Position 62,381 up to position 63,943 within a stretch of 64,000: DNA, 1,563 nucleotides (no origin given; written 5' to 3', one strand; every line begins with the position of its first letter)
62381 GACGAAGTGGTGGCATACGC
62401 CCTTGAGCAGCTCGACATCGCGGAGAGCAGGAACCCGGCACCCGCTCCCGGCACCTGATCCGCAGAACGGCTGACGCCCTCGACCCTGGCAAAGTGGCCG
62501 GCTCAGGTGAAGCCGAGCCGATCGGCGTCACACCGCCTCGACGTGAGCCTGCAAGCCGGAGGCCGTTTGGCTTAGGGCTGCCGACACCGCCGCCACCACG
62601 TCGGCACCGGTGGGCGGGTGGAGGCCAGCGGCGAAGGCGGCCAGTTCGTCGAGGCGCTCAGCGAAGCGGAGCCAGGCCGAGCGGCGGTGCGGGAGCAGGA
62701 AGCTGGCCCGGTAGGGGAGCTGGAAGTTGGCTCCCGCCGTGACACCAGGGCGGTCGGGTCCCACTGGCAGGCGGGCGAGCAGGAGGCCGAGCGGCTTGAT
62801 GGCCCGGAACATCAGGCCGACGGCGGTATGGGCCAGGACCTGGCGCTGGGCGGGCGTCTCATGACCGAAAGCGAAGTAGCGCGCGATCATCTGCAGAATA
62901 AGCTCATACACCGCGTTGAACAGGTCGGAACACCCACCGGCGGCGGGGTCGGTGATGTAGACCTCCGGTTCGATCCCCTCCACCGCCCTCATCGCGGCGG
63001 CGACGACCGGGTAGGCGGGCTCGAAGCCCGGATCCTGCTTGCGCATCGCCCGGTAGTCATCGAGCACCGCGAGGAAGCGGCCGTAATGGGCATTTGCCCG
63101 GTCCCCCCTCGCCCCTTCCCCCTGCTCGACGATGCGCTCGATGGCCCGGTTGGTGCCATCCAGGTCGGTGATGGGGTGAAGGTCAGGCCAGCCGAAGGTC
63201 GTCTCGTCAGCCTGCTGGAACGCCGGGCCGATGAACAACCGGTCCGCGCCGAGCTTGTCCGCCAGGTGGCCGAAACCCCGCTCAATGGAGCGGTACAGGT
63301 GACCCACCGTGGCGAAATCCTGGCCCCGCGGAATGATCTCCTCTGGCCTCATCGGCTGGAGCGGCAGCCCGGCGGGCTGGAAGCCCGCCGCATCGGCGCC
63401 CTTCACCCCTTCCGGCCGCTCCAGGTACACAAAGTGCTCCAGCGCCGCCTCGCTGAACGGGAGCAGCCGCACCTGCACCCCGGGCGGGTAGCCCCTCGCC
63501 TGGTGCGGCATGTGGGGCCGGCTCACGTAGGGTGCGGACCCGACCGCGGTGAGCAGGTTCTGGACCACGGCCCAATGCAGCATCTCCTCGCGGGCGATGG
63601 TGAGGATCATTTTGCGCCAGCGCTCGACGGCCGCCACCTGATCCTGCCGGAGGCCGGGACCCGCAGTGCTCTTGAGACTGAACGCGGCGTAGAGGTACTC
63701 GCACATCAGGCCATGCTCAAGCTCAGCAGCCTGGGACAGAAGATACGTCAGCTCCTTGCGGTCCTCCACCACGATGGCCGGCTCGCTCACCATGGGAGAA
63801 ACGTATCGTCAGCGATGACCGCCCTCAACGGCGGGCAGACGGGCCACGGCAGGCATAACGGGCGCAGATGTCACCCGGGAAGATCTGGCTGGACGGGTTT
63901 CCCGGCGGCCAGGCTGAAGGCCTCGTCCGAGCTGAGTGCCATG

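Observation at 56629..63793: Divergent pair: pseudo-nicotinamidase / kinase / phosphatase fusion facing a DUF4062 / cyclase / STAND NTPase / TPR protein, with a ferritin-like neighbour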

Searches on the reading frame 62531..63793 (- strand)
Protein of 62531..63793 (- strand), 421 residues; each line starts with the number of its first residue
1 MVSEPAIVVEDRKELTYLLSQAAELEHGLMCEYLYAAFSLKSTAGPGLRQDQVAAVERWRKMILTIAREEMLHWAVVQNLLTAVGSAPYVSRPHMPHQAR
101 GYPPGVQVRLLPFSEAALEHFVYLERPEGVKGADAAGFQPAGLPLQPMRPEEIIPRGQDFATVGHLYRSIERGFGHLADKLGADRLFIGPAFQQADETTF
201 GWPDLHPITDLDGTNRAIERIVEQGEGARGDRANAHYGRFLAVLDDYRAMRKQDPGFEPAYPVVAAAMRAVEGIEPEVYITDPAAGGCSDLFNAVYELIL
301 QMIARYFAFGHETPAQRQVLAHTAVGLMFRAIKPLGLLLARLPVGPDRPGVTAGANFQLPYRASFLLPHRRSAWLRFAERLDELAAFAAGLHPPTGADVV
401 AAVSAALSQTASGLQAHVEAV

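Call 8: search_protein_families(library=pfam, max_evalue=0.1, proteins=[window:62531-63793:-])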
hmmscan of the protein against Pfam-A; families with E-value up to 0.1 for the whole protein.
window:62531-63793:- (421 aa): 2 families
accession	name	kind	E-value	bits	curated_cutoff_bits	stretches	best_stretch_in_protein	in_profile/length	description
PF12902.13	Ferritin-like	-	2.9e-42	145.5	22.3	1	19-242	1-218/221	Ferritin-like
PF13668.12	Ferritin_2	-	0.096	13.3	24.7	0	25-94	6-73/138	Ferritin-like domain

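Call 9: search_protein_families(library=ncbifam, max_evalue=0.1, proteins=[window:62531-63793:-])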
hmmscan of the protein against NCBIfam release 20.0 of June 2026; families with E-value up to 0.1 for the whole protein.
window:62531-63793:- (421 aa): 1 family
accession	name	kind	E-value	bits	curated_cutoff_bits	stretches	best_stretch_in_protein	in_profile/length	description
TIGR04492.1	VioB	equivalog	8.7e-26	90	1250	2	8-129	599-737/1003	iminophenyl-pyruvate dimer synthase VioB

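Call 10: search_protein_families(library=padloc, max_evalue=0.01, proteins=[window:62531-63793:-])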
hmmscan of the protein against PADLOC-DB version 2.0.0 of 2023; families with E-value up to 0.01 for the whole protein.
window:62531-63793:- (421 aa): 0 families

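Call 82: search_solved_structures(query=window:62531-63793:-, max_evalue=1, show_alignments=1)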
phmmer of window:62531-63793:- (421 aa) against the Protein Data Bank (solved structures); distinct sequences matched with E-value up to 1: 1.
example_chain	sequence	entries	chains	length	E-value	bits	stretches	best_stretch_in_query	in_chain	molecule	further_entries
5jyx_A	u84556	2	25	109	0.86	11.7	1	51-112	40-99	Archeaosine synthase QueF-Like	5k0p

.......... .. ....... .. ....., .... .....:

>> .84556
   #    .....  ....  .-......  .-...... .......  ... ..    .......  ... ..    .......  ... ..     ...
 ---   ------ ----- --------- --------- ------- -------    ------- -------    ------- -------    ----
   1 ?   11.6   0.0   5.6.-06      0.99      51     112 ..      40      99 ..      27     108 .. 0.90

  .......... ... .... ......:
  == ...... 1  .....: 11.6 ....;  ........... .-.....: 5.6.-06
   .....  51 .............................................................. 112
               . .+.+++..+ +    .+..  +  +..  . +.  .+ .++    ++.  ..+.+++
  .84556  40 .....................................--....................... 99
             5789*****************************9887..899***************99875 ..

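Call 92: find_homologous_proteins(query=window:62531-63793:-)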
Query window:62531-63793:- (421 aa): 4611 proteins with E <= 0.001 among 8000 candidates; the best 120 are listed.
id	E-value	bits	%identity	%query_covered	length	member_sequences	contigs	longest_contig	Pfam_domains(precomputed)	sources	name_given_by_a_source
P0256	1.4e-279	945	100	100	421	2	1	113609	PF12902.14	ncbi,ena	-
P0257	6.6e-264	893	94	100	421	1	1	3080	PF12902.14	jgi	jgi:hypothetical protein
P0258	2.6e-259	878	93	100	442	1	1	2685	PF12902.14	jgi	jgi:ferritin-like protein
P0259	2.2e-258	875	93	100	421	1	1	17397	PF12902.14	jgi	jgi:hypothetical protein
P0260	3.9e-256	868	92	100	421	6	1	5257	PF12902.14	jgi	jgi:Ferritin-like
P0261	9.2e-254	860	90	100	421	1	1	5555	PF12902.14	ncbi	-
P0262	1.1e-250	850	90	100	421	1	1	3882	PF12902.14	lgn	-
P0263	1.1e-242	823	89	100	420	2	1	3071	PF12902.14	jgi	jgi:hypothetical protein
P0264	1.2e-242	823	87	100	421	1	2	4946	PF12902.14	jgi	jgi:hypothetical protein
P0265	1.5e-242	823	87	100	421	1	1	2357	PF12902.14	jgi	jgi:hypothetical protein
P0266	3.2e-242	822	87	100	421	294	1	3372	PF12902.14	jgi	jgi:hypothetical protein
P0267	7.2e-242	821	87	100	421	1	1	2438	PF12902.14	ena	-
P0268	1.0e-241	820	88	100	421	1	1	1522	PF12902.14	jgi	jgi:hypothetical protein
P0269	1.1e-241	820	87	100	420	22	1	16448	PF12902.14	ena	-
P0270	2.6e-241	819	87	100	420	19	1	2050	PF12902.14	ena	-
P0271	2.9e-240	815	87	100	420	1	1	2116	PF12902.14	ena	-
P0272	5.0e-240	815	87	100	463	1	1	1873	PF12902.14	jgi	jgi:hypothetical protein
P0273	7.6e-240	814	86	100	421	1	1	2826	PF12902.14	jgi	jgi:hypothetical protein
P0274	1.2e-239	813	87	100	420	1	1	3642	PF12902.14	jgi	jgi:hypothetical protein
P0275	1.3e-239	813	86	100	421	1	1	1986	PF12902.14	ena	-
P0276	1.8e-239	813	86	100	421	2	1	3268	PF12902.14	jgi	jgi:hypothetical protein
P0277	4.6e-239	811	86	100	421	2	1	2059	PF12902.14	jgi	jgi:hypothetical protein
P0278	4.7e-239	811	86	100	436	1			PF12902.14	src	-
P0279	7.8e-239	811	86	100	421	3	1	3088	PF12902.14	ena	-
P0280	1.3e-238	810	87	100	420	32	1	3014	PF12902.14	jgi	jgi:hypothetical protein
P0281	2.1e-238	809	85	100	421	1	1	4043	PF12902.14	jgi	jgi:hypothetical protein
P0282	5.2e-238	808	86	100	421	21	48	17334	PF12902.14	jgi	jgi:hypothetical protein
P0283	1.2e-237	807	86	100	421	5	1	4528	PF12902.14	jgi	jgi:ferritin-like protein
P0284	1.3e-237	807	85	100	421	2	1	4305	PF12902.14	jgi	jgi:hypothetical protein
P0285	1.3e-237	807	86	100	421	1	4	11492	PF12902.14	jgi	jgi:hypothetical protein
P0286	2.1e-237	806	85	100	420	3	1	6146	PF12902.14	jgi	jgi:hypothetical protein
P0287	2.6e-237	806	86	100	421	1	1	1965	PF12902.14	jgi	jgi:hypothetical protein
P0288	2.9e-237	806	86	100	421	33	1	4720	PF12902.14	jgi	jgi:Ferritin-like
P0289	5.9e-237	805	86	100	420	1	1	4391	PF12902.14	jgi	-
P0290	1.4e-236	803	86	100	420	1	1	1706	PF12902.14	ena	-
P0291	5.4e-236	801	86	100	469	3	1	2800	PF12902.14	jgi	-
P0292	7.0e-236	801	84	100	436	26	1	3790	PF12902.14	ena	-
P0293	7.2e-236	801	85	100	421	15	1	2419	PF12902.14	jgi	jgi:hypothetical protein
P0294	8.0e-236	801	85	100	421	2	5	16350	PF12902.14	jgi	jgi:hypothetical protein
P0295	9.3e-236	801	84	100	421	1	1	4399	PF12902.14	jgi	jgi:hypothetical protein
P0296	1.8e-235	800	85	100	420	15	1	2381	PF12902.14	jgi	jgi:hypothetical protein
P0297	2.4e-235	799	84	100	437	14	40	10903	PF12902.14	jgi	jgi:hypothetical protein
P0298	4.5e-235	798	86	100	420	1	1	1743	PF12902.14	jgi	-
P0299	7.2e-235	798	85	100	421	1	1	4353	PF12902.14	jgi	jgi:hypothetical protein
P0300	9.5e-235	797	84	100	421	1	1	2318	PF12902.14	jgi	jgi:ferritin-like protein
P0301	1.1e-234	797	85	100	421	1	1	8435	PF12902.14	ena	-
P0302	1.1e-234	797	84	100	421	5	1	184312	PF12902.14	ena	-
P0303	1.4e-234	797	85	100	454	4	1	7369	PF12902.14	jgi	jgi:hypothetical protein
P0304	1.5e-234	797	86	100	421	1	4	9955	PF12902.14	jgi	jgi:hypothetical protein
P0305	2.3e-234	796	83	100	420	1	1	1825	PF12902.14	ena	-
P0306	2.6e-234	796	84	100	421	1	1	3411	PF12902.14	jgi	jgi:ferritin-like protein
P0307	2.6e-234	796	85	100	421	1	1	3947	PF12902.14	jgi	jgi:hypothetical protein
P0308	3.2e-234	796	85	100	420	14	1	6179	PF12902.14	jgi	-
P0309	6.0e-234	795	84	100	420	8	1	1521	PF12902.14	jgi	-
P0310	6.0e-234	795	85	100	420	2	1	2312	PF12902.14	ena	-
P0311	9.4e-234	794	86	98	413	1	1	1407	PF12902.14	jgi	jgi:Ferritin-like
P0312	1.0e-233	794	84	100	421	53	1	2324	PF12902.14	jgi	jgi:hypothetical protein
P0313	2.1e-233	793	84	99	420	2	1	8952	PF12902.14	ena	-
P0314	2.6e-233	793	85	100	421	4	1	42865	PF12902.14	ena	-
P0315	3.0e-233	792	85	100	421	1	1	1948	PF12902.14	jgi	-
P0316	3.3e-233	792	84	100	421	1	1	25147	PF12902.14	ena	-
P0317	4.2e-233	792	85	99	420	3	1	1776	PF12902.14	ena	-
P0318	7.4e-233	791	85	100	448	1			PF12902.14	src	-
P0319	8.7e-233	791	84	100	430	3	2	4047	PF12902.14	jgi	jgi:hypothetical protein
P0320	1.0e-232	791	84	100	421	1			PF12902.14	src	-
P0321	1.5e-232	790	85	100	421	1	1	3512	PF12902.14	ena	-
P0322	1.9e-232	790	85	100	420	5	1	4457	PF12902.14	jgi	jgi:hypothetical protein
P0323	2.2e-232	789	84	100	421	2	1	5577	PF12902.14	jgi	jgi:Ferritin-like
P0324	2.4e-232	789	83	100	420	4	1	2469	PF12902.14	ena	-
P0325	2.7e-232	789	84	100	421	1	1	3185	PF12902.14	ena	-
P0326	2.8e-232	789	85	100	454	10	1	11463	PF12902.14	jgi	jgi:hypothetical protein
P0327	3.4e-232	789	85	100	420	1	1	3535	PF12902.14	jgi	jgi:hypothetical protein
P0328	4.6e-232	788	84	100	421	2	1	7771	PF12902.14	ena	-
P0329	7.6e-232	788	84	100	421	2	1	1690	PF12902.14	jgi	-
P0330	7.9e-232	788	84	100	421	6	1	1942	PF12902.14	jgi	jgi:hypothetical protein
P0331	1.3e-231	787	87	95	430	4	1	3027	PF12902.14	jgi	jgi:hypothetical protein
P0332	1.9e-231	786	84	100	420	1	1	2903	PF12902.14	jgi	jgi:hypothetical protein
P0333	2.0e-231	786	82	100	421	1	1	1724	PF12902.14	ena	-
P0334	2.8e-231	786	83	100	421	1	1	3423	PF12902.14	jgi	jgi:Ferritin-like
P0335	3.2e-231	786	84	100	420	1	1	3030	PF12902.14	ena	-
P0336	3.2e-231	786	84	100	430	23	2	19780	PF12902.14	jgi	jgi:hypothetical protein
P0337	3.4e-231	786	82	100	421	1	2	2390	PF12902.14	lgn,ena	-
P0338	5.4e-231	785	82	100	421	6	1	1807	PF12902.14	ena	-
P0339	5.9e-231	785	84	100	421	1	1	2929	PF12902.14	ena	-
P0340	7.6e-231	784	83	100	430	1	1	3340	PF12902.14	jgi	jgi:Ferritin-like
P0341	1.0e-230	784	84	100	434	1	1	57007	PF12902.14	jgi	jgi:hypothetical protein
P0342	1.0e-230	784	84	99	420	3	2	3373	PF12902.14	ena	-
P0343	1.0e-230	784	84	100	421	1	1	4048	PF12902.14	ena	-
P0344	1.8e-230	783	82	100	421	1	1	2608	PF12902.14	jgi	-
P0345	2.2e-230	783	83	100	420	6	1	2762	PF12902.14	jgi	jgi:hypothetical protein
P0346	2.3e-230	783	84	100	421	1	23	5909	PF12902.14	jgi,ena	-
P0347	2.4e-230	783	84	100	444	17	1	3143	PF12902.14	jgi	jgi:hypothetical protein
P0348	2.4e-230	783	85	100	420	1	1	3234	PF12902.14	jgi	jgi:hypothetical protein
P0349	2.9e-230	783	84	100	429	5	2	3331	PF12902.14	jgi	jgi:hypothetical protein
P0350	3.2e-230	782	83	100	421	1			PF12902.14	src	-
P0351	3.6e-230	782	85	98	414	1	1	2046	PF12902.14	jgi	-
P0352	3.9e-230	782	84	100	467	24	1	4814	PF12902.14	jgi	jgi:Ferritin-like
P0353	4.7e-230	782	83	100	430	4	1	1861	PF12902.14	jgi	-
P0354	4.9e-230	782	84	100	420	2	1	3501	PF12902.14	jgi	jgi:hypothetical protein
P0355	6.4e-230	781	84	100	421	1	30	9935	PF12902.14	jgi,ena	-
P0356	6.9e-230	781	84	100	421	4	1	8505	PF12902.14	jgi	jgi:hypothetical protein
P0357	7.9e-230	781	82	100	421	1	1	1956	PF12902.14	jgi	jgi:hypothetical protein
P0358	9.3e-230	781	83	99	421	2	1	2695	PF12902.14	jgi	jgi:hypothetical protein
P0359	9.4e-230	781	82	100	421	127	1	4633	PF12902.14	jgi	jgi:Ferritin-like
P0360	1.0e-229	781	84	100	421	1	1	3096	PF12902.14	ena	-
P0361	1.1e-229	781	84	98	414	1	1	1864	PF12902.14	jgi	-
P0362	1.1e-229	781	84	100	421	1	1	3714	PF12902.14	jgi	-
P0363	1.5e-229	780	84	100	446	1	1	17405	PF12902.14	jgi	jgi:hypothetical protein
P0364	1.7e-229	780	84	100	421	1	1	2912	PF12902.14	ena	-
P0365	1.8e-229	780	82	100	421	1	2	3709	PF12902.14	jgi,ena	jgi:hypothetical protein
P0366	2.1e-229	780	84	100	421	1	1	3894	PF12902.14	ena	-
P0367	2.2e-229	780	84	100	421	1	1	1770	PF12902.14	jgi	-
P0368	2.3e-229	780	82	100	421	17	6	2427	PF12902.14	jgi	jgi:hypothetical protein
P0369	2.5e-229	779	83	100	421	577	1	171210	PF12902.14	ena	-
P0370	2.6e-229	779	83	100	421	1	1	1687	PF12902.14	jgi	jgi:Ferritin-like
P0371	2.7e-229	779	84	100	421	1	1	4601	PF12902.14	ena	-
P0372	2.8e-229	779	82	100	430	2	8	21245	PF12902.14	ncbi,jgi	ncbi:MAG TPA: ferritin-like protein [Streptosporangiaceae bacterium]|jgi:hypothetical protein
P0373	2.8e-229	779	84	100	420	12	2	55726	PF12902.14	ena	-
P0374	2.9e-229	779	83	100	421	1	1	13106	PF12902.14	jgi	jgi:hypothetical protein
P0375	4.1e-229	779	84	100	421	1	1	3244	PF12902.14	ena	-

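Call 102: predict_structure(alignment_id=A5)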
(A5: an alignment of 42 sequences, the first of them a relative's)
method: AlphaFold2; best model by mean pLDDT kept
length: 421 residues; sequences in the alignment: 42
mean_pLDDT: 47.6   pTM: 0.40
mean pLDDT of the five models: 47.6, 45.1, 44.7, 41.7, 41.0
residues with pLDDT >= 90: 17; 70-90: 60; 50-70: 82; < 50: 262
segments of 3 or more residues with pLDDT < 50: 1-10, 12-18, 31-37, 39-41, 43-46, 75-248, 254-279, 308-310, 352-369
pLDDT, mean of each block of 10 residues (from residue 1): 33 48 49 48 50 59 55 48 39 25 23 26 25 28 30 27 27 35 26 23 28 37 35 39 42 39 26 35 68 69 57 71 77 72 63 40 35 77 88 85 96 88 77
secondary structure, 60 per line:
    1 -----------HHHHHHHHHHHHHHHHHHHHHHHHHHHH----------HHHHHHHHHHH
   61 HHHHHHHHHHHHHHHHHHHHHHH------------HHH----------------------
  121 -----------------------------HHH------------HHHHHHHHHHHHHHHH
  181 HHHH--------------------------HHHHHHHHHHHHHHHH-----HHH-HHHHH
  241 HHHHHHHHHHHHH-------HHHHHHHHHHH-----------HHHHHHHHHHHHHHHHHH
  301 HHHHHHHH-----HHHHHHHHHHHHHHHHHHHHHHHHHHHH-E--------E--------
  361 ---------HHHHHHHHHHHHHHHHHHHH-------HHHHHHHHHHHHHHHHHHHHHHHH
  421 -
elements in order: H12-39 H50-83 H165-184 H211-226 H236-253 H261-271 H283-308 H314-341 H370-389 H397-420

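Call 109: find_encoding_contigs(protein=P0256, flank=10000, max_places=3)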
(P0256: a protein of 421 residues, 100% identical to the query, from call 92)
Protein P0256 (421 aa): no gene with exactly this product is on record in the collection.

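Call 111: find_encoding_contigs(protein=P0259, flank=10000, max_places=2)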
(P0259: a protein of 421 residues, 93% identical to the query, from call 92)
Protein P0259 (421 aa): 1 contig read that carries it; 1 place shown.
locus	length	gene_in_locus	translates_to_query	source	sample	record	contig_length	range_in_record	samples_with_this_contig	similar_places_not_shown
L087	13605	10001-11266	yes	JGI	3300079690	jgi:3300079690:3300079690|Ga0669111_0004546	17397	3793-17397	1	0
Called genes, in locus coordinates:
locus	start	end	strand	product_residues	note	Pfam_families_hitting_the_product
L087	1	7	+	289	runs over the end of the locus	PF01509:TruB_N, PF16198:TruB_C_2, PF09142:TruB_C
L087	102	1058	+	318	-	PF06574:FAD_syn, PF01687:Flavokinase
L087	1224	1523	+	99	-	PF00312:Ribosomal_S15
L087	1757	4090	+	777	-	PF01138:RNase_PH, PF03725:RNase_PH_C (faint), PF03726:PNPase, PF01138:RNase_PH, PF00013:KH_1, PF00575:S1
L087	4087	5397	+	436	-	PF00675:Peptidase_M16, PF05193:Peptidase_M16_C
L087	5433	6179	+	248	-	PF01113:DapB_N, PF05173:DapB_C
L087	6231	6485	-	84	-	-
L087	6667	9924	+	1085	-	PF13271:DUF4062, PF00211:Guanylate_cyc (weak), PF13191:AAA_16 (weak), PF13481:AAA_25 (faint), PF13401:AAA_22 (weak), PF25872:HTH_77, PF13424:TPR_12 (faint), PF07719:TPR_2 (faint)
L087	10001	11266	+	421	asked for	PF12902:Ferritin-like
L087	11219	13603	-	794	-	?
